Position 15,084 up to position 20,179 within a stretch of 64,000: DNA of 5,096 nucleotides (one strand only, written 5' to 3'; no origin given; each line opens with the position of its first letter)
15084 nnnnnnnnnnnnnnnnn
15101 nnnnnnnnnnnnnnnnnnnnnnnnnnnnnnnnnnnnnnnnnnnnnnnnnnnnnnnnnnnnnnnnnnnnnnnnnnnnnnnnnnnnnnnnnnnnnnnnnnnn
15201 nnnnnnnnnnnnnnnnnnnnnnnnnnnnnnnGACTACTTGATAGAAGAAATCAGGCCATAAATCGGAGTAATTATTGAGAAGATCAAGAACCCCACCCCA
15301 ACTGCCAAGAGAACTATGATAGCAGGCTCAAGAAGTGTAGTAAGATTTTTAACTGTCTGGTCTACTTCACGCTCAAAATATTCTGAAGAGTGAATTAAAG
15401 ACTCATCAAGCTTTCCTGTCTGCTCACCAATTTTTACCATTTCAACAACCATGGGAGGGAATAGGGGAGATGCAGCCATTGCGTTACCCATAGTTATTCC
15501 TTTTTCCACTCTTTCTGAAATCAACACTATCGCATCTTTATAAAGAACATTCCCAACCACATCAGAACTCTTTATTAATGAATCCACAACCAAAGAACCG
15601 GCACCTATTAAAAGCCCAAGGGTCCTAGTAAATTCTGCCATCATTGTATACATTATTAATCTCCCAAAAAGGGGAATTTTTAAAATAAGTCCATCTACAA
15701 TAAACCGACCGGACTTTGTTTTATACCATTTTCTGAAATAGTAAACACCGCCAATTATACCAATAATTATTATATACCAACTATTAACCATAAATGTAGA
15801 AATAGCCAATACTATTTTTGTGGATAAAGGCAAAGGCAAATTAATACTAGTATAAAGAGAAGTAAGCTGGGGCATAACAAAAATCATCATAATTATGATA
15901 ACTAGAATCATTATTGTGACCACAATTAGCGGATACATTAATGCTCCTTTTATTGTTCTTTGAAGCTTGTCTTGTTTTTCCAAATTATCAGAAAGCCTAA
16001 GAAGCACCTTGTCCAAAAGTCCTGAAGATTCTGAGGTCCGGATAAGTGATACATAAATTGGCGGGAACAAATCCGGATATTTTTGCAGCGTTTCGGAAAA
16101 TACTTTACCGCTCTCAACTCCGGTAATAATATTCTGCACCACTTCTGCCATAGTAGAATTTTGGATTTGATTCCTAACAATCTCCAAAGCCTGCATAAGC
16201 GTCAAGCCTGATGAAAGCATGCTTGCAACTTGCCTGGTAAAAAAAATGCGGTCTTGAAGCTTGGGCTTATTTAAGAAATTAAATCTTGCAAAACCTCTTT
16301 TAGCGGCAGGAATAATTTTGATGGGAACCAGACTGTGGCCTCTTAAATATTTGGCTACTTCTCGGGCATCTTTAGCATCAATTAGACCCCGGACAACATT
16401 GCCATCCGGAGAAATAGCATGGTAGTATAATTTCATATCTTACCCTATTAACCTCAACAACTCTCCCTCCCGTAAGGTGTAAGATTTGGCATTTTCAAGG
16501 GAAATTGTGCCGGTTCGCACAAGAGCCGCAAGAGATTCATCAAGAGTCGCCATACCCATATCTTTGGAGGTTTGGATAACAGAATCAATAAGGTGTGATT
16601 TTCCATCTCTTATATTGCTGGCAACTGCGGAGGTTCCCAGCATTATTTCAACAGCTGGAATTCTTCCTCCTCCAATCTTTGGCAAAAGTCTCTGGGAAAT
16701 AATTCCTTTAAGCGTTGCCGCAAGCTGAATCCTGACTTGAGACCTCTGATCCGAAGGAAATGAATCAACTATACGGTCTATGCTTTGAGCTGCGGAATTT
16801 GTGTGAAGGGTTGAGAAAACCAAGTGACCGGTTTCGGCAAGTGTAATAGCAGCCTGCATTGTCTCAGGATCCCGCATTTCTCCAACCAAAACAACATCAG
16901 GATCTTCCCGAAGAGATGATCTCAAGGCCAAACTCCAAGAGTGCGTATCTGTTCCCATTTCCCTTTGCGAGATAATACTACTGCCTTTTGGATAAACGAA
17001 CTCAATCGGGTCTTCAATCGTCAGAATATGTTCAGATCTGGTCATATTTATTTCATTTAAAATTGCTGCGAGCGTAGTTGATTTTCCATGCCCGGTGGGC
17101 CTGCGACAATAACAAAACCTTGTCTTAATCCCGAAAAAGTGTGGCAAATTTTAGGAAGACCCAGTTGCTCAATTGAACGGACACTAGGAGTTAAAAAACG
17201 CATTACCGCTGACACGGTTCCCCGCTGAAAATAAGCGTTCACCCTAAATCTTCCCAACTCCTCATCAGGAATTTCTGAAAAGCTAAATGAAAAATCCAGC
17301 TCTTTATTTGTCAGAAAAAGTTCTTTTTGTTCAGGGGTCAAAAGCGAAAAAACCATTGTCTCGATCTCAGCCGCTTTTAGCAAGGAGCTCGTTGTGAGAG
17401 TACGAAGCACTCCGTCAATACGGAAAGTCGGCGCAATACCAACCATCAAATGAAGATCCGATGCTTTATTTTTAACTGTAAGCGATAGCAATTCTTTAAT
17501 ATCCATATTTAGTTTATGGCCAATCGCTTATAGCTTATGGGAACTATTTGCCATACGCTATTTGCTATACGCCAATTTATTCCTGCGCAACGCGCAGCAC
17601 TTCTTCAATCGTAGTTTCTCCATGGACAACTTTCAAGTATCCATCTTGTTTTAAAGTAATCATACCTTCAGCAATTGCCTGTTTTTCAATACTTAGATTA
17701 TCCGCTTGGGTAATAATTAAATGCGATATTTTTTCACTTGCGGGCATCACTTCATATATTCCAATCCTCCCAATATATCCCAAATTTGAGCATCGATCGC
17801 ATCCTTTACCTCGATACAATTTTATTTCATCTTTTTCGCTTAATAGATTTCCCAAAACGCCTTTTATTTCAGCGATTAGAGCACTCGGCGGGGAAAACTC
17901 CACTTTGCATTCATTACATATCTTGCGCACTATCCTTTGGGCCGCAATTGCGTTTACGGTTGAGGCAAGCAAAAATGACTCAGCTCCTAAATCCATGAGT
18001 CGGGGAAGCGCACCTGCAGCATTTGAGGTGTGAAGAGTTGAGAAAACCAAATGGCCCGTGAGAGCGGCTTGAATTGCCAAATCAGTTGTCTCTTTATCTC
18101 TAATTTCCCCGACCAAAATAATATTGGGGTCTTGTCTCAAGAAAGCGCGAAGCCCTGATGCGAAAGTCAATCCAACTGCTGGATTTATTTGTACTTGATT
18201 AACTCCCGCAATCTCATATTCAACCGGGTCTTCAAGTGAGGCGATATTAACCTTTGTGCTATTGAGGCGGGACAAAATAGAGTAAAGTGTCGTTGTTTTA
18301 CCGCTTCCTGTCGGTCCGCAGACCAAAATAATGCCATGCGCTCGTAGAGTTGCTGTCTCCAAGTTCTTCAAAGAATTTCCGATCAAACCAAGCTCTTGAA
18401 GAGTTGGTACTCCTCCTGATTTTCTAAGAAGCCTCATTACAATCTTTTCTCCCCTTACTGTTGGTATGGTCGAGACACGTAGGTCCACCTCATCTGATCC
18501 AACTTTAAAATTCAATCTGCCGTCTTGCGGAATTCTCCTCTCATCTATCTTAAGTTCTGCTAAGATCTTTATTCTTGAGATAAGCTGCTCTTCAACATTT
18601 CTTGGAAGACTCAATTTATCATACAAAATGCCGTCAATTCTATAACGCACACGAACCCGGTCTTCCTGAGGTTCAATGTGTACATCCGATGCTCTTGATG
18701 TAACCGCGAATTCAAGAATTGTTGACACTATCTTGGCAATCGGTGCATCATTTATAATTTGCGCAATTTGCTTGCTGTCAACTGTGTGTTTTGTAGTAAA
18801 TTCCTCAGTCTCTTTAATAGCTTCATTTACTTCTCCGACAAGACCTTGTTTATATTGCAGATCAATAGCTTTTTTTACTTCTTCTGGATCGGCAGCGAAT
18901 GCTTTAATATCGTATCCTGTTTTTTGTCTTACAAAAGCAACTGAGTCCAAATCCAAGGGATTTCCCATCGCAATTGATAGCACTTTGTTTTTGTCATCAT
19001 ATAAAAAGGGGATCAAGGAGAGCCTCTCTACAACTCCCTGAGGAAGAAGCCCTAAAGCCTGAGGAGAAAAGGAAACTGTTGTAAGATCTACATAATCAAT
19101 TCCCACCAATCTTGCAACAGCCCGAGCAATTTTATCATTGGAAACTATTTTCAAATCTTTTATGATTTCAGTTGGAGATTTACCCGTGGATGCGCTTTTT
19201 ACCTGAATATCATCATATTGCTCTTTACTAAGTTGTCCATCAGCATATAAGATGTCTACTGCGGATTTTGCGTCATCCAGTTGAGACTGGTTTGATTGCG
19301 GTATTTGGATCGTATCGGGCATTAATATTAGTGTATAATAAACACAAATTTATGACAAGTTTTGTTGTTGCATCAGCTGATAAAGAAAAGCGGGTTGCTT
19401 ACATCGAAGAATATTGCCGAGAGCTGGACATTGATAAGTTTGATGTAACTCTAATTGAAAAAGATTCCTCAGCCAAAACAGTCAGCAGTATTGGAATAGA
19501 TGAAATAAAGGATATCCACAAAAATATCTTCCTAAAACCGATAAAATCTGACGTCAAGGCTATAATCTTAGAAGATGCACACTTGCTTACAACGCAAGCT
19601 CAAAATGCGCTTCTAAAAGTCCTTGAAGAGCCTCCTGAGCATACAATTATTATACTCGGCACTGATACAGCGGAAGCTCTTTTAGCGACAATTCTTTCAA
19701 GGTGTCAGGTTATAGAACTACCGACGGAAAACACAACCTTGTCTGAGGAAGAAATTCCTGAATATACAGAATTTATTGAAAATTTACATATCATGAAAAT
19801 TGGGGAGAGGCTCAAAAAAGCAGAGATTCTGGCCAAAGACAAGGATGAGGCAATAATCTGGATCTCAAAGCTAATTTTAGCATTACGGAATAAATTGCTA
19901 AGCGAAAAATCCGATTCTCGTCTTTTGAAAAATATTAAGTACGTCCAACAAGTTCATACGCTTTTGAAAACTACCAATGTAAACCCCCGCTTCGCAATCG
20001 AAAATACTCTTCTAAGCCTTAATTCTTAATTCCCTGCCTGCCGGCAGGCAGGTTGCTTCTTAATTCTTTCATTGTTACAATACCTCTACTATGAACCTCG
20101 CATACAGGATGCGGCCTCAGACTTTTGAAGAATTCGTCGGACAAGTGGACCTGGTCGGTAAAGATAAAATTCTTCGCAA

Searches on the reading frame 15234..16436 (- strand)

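Call 52: search_protein_families(library=pfam, proteins=[window:15234-16436:-], max_evalue=0.001)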
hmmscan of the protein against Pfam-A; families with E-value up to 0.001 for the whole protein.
window:15234-16436:- (400 aa): 1 family
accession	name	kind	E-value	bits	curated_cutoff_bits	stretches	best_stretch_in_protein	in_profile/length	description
PF00482.28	T2SSF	-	2.4e-59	199.2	25.2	2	66-189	1-125/125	Type II secretion system (T2SS), protein F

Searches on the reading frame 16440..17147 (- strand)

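Call 52: search_protein_families(library=pfam, proteins=[window:16440-17147:-], max_evalue=0.001)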
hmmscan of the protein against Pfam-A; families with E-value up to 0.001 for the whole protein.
window:16440-17147:- (235 aa): 1 family
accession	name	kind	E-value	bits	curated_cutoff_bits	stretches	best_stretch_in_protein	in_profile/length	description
PF00437.27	T2SSE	-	3.4e-38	131.7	24.9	1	17-157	150-280/370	Type II/IV secretion system protein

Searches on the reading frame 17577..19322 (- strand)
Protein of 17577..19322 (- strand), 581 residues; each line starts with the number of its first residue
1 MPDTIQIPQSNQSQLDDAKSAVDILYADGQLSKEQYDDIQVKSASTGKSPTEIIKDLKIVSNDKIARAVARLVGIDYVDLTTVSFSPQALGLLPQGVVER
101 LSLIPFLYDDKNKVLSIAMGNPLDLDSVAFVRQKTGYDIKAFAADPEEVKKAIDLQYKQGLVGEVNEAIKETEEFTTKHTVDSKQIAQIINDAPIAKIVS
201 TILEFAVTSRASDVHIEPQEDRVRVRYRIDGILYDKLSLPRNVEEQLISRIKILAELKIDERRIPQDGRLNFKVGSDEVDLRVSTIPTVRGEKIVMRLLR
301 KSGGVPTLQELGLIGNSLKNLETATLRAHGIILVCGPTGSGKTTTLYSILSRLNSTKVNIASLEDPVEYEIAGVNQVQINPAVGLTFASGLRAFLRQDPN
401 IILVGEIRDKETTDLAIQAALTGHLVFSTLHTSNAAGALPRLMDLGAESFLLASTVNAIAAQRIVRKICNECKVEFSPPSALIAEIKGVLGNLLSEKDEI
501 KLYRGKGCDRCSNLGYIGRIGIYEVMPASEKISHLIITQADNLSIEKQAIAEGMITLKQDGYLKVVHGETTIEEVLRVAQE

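Call 52: search_protein_families(library=pfam, proteins=[window:17577-19322:-], max_evalue=0.001)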
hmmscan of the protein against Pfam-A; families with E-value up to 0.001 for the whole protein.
window:17577-19322:- (581 aa): 6 families
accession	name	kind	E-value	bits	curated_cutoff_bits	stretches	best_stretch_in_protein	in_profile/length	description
PF00437.27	T2SSE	-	4.5e-130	434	24.9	1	191-577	4-370/370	Type II/IV secretion system protein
PF05157.20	MshEN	-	8.7e-10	38.9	23.1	1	74-158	2-85/90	MshEN domain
PF13401.12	AAA_22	-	0.00018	22.2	27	1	328-357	4-33/130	AAA domain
PF25199.1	nSTAND_NTPase5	-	0.00052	20.3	34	0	313-359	24-72/145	Novel STAND NTPase 5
PF13476.12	AAA_23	-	0.00074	20.6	27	0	329-349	19-39/201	AAA domain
PF20720.3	nSTAND3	-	0.00082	19.5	27.2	0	325-369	13-57/155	Novel STAND NTPase 3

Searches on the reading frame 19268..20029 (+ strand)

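Call 52: search_protein_families(library=pfam, proteins=[window:19268-20029:+], max_evalue=0.001)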
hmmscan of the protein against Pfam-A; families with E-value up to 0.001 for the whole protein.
window:19268-20029:+ (253 aa): 1 family
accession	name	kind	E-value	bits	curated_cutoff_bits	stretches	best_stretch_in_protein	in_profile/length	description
PF13177.12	DNA_pol3_delta2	-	4.6e-28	98.7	27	1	48-153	58-159/161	DNA polymerase III, delta subunit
